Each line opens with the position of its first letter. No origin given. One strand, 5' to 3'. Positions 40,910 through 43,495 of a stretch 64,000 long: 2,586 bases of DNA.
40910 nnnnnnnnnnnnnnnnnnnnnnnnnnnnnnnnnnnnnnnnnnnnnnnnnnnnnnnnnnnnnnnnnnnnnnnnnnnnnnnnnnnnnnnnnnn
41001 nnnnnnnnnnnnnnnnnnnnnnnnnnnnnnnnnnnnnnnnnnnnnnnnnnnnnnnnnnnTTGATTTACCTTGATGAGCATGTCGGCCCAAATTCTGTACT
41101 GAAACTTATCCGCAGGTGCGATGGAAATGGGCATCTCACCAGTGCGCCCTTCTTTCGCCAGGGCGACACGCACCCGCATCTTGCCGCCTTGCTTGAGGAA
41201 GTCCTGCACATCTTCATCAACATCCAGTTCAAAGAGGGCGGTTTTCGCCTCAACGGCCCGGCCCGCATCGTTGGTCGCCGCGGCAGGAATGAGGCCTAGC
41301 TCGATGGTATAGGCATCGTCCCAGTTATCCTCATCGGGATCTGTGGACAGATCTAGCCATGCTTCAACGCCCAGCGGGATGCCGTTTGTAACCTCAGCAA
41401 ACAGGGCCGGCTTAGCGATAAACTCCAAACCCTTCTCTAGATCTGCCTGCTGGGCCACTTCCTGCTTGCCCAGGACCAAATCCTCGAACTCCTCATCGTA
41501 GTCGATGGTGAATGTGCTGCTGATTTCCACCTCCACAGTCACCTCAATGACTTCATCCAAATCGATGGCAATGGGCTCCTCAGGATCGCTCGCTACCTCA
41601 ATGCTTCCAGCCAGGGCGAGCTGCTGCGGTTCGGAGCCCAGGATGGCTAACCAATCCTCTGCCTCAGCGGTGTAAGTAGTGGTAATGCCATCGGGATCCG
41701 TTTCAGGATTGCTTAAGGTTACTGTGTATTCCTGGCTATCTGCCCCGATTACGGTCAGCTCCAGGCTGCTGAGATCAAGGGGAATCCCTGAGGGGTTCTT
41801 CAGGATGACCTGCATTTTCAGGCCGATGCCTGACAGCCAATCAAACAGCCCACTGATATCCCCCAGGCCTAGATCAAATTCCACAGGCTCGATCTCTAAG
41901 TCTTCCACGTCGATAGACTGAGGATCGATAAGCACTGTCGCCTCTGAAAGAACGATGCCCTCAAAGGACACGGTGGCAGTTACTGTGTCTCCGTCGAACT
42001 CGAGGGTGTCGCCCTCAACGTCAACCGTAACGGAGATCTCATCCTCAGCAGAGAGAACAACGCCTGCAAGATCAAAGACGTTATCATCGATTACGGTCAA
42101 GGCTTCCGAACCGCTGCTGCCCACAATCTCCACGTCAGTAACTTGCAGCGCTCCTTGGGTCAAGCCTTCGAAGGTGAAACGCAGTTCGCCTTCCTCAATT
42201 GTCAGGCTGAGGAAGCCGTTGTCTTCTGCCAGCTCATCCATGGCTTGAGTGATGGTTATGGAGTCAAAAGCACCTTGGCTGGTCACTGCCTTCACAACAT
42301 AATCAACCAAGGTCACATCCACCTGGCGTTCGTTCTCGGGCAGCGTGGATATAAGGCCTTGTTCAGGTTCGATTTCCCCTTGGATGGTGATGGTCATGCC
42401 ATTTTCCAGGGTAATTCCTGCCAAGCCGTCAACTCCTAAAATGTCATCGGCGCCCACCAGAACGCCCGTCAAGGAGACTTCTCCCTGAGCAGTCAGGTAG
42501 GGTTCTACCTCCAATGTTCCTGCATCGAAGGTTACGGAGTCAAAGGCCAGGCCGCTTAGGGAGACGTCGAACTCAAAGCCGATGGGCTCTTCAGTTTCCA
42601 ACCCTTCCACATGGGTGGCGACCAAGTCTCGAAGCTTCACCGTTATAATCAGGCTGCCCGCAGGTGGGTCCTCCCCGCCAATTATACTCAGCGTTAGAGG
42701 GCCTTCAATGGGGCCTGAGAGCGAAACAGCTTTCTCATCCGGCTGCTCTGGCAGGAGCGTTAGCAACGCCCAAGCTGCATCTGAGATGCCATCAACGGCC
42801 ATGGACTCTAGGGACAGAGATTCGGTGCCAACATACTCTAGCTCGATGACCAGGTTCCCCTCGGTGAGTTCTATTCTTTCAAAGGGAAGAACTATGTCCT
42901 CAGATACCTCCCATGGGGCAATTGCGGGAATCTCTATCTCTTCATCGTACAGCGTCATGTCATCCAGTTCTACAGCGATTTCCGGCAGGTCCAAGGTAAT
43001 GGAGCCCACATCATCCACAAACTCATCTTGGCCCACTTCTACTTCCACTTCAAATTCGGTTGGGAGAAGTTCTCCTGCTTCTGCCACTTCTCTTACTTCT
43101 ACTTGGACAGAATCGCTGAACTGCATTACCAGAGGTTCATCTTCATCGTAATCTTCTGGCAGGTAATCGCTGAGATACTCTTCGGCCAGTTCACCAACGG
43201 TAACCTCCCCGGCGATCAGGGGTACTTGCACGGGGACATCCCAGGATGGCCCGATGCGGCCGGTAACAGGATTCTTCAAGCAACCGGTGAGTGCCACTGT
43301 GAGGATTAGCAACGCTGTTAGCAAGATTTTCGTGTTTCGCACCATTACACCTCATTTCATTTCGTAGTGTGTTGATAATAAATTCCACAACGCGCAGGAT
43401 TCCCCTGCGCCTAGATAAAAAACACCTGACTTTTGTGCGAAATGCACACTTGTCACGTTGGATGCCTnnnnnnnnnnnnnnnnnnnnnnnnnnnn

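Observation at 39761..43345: Translationally coupled pair: 762-aa hyper-acidic lipoprotein plus outer-membrane beta-barrel (ATGA overlap), marking a diderm envelope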

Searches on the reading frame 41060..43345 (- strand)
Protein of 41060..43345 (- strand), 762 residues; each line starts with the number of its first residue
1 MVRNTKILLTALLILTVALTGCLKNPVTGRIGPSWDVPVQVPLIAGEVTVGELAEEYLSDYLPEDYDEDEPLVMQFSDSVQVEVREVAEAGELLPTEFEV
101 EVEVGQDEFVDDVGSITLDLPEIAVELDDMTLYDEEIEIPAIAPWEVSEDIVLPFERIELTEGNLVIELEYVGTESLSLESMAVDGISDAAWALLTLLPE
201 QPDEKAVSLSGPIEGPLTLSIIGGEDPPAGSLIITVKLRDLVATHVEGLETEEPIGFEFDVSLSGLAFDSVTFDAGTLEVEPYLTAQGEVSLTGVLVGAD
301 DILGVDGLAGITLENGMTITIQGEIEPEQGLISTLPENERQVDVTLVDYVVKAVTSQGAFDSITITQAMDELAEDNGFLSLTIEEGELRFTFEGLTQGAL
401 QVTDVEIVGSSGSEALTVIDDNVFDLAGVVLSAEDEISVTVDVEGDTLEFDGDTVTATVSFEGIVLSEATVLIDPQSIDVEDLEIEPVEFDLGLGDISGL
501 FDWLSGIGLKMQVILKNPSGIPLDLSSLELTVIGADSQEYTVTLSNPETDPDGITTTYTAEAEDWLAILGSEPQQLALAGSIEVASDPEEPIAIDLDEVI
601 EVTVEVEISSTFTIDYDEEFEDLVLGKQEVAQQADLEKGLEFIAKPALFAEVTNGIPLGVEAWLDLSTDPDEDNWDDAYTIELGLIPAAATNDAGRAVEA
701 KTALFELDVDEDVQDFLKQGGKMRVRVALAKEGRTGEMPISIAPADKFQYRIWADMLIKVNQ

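Call 6: search_protein_families(library=pfam, proteins=[window:41060-43345:-], max_evalue=1)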
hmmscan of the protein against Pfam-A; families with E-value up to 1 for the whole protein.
window:41060-43345:- (762 aa): 1 family
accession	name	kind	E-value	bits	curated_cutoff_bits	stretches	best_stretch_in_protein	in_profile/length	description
PF20661.2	SutA-RBD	-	0.089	12.6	29.3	1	710-722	11-23/35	SutA RNAP-binding domain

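Call 9: search_protein_families(library=ncbifam, proteins=[window:41060-43345:-], max_evalue=1)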
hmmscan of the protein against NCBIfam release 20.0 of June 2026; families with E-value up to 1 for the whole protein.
window:41060-43345:- (762 aa): 0 families

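Call 10: find_homologous_proteins(query=window:41060-43345:-)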
Query window:41060-43345:- (762 aa): 4 proteins with E <= 0.001 among 8000 candidates.
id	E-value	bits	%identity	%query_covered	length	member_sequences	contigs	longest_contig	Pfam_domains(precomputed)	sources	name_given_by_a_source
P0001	0.0e+0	1599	99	100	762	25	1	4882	-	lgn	-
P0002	0.0e+0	1589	99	100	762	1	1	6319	-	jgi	jgi:hypothetical protein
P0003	1.1e-184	634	46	100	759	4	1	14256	-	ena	-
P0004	9.1e-117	410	41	52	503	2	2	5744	-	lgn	-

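Call 26: search_solved_structures(query=A2, max_evalue=10)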
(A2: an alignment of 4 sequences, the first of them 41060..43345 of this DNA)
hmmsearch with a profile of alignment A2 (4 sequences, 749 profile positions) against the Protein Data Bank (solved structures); distinct sequences matched with E-value up to 10: 0.

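Call 32: search_protein_representatives(alignment_id=A2)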
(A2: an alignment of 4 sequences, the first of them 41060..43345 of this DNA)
Query: 4 sequences, 749 profile positions. Proteins with E-value up to 0.001 (for the whole library): 38; up to 1e-10: 18; up to 1e-30: 8. The best 38 are listed.
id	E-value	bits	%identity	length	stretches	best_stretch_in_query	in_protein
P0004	9.6e-253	857.5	-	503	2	358-749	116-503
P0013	1.1e-132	460.5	-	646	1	1-639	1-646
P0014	2.7e-85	303.8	-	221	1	258-476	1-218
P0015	2.8e-80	287.3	-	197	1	104-278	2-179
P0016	1.7e-57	212.0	-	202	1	4-196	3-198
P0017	7.7e-52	193.2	-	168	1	4-153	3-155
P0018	6.7e-45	170.3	-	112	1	1-88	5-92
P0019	5.9e-44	167.2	-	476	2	360-749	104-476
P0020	1.0e-26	110.1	-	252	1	498-748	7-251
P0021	1.0e-24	103.5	-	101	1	651-749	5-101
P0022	1.1e-21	93.5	-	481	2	372-749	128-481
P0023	2.5e-21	92.3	-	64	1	597-647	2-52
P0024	5.4e-20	87.9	-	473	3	373-749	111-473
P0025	8.9e-20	87.2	-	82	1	514-573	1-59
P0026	1.1e-19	86.8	-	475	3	6-55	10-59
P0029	7.1e-15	71.0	-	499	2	414-747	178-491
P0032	4.3e-09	51.9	-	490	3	5-53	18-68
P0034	9.0e-07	44.2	-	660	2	503-748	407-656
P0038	1.2e-05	40.4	-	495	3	4-45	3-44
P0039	1.2e-05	40.4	-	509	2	10-54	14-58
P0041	2.3e-05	39.6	-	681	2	444-749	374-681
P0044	8.5e-05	37.7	-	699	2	432-748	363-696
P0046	5.0e-04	35.1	-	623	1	6-385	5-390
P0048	7.9e-04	34.5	-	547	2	10-61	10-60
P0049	8.0e-04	34.4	-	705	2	623-745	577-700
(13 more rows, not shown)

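Call 34: search_protein_families(library=pfam, proteins=[P0019, P0022, P0029, P0032, P0034, P0038, P0041, P0044, P0048, P0049], max_evalue=0.1)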
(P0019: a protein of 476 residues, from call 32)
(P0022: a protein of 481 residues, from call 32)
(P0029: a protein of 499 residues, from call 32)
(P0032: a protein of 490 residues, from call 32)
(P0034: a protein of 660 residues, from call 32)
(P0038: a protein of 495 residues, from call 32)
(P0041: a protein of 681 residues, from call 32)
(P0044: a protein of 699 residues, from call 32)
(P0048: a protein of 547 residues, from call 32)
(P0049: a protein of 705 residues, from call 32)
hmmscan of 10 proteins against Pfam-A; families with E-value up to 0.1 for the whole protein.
P0019 (476 aa): 0 families

P0022 (481 aa): 0 families

P0029 (499 aa): 0 families

P0032 (490 aa): 0 families

P0034 (660 aa): 0 families

P0038 (495 aa): 1 family
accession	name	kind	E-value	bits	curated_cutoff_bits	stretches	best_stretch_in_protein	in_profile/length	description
PF13860.13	FlgD_ig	-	0.051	14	27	0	140-191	12-67/79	FlgD Ig-like domain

P0041 (681 aa): 0 families

P0044 (699 aa): 2 families
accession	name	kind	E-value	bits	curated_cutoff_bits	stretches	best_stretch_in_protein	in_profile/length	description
PF16984.11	Grp7_allergen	-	0.047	14.2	21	0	614-688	41-113/180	Group 7 allergen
PF02883.26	Alpha_adaptinC2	-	0.064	14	27.6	1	156-206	25-75/111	Adaptin C-terminal domain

P0048 (547 aa): 1 family
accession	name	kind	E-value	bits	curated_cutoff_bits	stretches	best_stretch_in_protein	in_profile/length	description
PF09648.15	YycI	-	0.08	13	29.7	0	215-321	14-101/232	YycI protein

P0049 (705 aa): 0 families

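Call 36: find_homologous_proteins(query=A3, max_evalue=0.00001)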
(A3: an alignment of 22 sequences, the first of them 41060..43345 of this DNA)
Query A3 (22 sequences) (762 aa, profile of the alignment): 5 proteins with E <= 0.00001 among 8000 candidates.
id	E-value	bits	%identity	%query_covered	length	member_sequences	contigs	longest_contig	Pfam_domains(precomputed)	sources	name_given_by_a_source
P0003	2.2e-146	507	46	100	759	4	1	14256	-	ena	-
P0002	3.1e-143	497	99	100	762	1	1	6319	-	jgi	jgi:hypothetical protein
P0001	4.0e-143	496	99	100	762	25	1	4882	-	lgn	-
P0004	1.6e-123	432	41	52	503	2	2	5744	-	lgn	-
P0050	5.7e-44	169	32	10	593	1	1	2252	-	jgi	-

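Call 37: find_encoding_contigs(protein=P0004, flank=6000, max_places=3)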
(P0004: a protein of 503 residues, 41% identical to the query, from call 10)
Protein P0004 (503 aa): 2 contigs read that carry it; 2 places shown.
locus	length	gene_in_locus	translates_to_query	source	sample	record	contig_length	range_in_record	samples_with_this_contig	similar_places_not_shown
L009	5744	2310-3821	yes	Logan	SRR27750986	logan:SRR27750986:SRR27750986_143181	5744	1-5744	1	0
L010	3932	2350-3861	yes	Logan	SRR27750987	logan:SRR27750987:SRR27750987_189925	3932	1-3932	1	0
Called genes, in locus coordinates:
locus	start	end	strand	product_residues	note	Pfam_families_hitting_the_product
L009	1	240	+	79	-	?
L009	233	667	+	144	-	PF01220:DHquinase_II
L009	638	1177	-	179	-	PF08645:PNK3P, PF13344:Hydrolase_6 (weak), PF13419:HAD_2, PF00702:Hydrolase, PF13242:Hydrolase_like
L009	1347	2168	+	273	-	PF00106:adh_short, PF08659:KR (weak), PF13561:adh_short_C2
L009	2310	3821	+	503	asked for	-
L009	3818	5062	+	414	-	PF18990:DUF5723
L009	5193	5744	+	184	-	?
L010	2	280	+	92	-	?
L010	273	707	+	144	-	PF01220:DHquinase_II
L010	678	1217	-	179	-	PF08645:PNK3P, PF13344:Hydrolase_6 (weak), PF13419:HAD_2, PF00702:Hydrolase, PF13242:Hydrolase_like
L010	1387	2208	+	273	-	PF00106:adh_short, PF08659:KR (weak), PF13561:adh_short_C2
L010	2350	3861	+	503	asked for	-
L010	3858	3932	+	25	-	?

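Call 38: find_encoding_contigs(protein=P0003, flank=10000, max_places=2)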
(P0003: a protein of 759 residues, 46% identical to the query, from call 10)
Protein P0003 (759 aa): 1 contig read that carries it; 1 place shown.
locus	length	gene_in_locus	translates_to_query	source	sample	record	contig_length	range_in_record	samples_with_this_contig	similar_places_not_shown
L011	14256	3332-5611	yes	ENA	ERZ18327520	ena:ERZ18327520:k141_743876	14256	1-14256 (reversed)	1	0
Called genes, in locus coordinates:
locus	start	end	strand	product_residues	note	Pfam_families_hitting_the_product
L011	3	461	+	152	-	?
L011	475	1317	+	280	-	PF08501:Shikimate_dh_N, PF01488:Shikimate_DH, PF18317:SDH_C (weak)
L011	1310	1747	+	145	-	PF01220:DHquinase_II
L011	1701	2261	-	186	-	PF08645:PNK3P (weak), PF13344:Hydrolase_6 (weak), PF00702:Hydrolase, PF13419:HAD_2 (weak), PF13242:Hydrolase_like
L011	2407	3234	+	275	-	PF00106:adh_short, PF08659:KR, PF13561:adh_short_C2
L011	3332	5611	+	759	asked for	-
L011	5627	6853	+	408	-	PF18990:DUF5723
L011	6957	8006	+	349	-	PF01263:Aldose_epim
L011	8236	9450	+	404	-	PF00480:ROK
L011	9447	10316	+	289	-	PF00528:BPD_transp_1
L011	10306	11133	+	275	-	PF00528:BPD_transp_1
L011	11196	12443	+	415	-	PF01547:SBP_bac_1, PF13416:SBP_bac_8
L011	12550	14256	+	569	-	?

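Call 39: list_cluster_members(proteins=[P0019, P0022, P0024, P0026, P0029, P0032, P0034, P0041, P0044, P0046])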
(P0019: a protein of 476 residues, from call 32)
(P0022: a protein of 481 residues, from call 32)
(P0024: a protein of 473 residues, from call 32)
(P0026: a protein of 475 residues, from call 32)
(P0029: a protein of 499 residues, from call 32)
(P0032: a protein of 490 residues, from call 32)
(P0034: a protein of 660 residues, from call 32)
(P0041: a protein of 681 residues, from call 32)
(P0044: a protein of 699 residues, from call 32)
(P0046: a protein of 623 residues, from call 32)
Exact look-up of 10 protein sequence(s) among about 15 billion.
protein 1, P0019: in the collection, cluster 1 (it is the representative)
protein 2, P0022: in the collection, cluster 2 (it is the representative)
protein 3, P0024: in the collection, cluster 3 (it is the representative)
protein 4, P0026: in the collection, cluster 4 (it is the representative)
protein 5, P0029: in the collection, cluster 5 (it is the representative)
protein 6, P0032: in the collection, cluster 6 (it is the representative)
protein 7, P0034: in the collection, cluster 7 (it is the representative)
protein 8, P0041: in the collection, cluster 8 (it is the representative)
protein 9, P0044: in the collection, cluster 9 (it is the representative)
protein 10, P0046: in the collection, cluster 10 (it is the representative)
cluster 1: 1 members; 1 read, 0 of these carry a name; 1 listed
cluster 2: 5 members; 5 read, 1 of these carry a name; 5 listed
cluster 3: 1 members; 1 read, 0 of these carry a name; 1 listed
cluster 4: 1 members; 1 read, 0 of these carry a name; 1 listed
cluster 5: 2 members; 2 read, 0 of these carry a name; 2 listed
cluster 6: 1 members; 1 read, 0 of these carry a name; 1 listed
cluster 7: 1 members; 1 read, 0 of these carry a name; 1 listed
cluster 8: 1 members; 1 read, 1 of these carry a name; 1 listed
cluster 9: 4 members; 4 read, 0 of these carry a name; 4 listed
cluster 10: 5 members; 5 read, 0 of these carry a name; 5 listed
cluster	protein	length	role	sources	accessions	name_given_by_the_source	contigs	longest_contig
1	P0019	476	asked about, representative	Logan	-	-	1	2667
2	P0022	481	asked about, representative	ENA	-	-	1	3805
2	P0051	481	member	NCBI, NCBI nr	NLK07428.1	MAG: hypothetical protein GX316_01850 [Firmicutes bacterium] | hypothetical protein [Bacillota bacterium]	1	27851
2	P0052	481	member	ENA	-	-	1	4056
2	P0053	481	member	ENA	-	-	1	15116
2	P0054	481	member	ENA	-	-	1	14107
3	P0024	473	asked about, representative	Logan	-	-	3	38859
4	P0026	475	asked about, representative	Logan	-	-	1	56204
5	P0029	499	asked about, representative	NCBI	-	-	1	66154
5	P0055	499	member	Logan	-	-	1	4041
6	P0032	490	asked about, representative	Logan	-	-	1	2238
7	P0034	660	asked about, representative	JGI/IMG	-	-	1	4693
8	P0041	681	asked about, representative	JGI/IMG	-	hypothetical protein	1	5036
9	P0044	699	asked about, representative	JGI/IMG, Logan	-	-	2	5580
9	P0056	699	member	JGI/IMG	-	-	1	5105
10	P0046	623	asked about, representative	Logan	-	-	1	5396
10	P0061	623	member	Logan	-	-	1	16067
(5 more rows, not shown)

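Call 40: find_encoding_contigs(protein=P0026, flank=6000, max_places=1)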
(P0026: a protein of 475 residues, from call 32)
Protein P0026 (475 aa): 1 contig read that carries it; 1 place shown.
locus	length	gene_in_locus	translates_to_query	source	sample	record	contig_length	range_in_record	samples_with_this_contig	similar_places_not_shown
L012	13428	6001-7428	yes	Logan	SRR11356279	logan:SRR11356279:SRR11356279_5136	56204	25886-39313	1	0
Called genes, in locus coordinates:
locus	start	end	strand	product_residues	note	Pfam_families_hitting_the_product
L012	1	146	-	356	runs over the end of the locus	PF00155:Aminotran_1_2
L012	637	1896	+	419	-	PF02812:ELFV_dehydrog_N, PF00208:ELFV_dehydrog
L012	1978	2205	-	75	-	PF00403:HMA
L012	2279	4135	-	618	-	PF00122:E1-E2_ATPase, PF00702:Hydrolase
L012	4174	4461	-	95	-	-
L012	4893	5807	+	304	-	PF07155:ECF-ribofla_trS, PF12822:ECF_trnsprt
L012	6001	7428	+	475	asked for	-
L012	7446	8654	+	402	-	PF18990:DUF5723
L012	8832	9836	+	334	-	PF13379:NMT1_2, PF09084:NMT1 (weak)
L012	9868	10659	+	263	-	PF00528:BPD_transp_1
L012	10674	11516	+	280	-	PF00005:ABC_tran, PF13304:AAA_21 (weak)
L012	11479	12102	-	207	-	PF02660:G3P_acyltransf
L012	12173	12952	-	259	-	PF12730:ABC2_membrane_4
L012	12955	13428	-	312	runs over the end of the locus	PF00005:ABC_tran, PF13304:AAA_21 (weak)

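Call 41: find_encoding_contigs(protein=P0029, flank=8000, max_places=1)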
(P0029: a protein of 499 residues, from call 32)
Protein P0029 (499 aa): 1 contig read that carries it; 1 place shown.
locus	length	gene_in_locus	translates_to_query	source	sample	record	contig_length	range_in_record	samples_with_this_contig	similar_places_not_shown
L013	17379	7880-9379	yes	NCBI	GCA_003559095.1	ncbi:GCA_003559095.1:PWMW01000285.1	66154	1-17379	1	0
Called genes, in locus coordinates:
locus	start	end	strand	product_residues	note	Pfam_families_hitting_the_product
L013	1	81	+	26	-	?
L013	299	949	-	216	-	PF01135:PCMT, PF01596:Methyltransf_3, PF13847:Methyltransf_31, PF08241:Methyltransf_11 (weak), PF08242:Methyltransf_12 (weak), PF13578:Methyltransf_24, PF13649:Methyltransf_25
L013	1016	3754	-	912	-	PF03572:Peptidase_S41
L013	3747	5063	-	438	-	PF01266:DAO (faint), PF03486:HI0933_like (faint), PF07992:Pyr_redox_2, PF13738:Pyr_redox_3 (weak), PF00070:Pyr_redox, PF02852:Pyr_redox_dim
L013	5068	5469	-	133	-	-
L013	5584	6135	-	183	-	PF13302:Acetyltransf_3, PF13420:Acetyltransf_4, PF13523:Acetyltransf_8 (weak), PF00583:Acetyltransf_1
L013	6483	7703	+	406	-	PF07690:MFS_1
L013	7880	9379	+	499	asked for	-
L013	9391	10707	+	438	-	PF18990:DUF5723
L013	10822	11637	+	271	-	PF00756:Esterase, PF10503:Esterase_PHB (faint)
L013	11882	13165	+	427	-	PF14559:TPR_19 (faint)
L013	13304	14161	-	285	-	PF01261:AP_endonuc_2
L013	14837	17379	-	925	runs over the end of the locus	PF18998:Flg_new_2 (weak)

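Call 42: find_encoding_contigs(protein=P0044, flank=6000, max_places=2)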
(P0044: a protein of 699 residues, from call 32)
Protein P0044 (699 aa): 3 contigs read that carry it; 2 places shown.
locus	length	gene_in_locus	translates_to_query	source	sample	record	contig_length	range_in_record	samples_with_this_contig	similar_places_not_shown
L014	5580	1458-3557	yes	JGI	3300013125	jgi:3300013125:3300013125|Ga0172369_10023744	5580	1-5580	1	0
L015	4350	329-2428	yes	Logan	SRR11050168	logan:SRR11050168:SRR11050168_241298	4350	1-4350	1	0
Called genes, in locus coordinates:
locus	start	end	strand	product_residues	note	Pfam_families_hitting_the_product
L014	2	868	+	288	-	?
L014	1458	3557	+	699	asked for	-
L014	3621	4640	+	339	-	PF04055:Radical_SAM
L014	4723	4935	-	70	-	-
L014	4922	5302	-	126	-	-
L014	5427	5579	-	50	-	?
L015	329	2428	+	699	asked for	-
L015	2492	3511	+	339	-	PF04055:Radical_SAM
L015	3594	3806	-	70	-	-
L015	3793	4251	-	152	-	-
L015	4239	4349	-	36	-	?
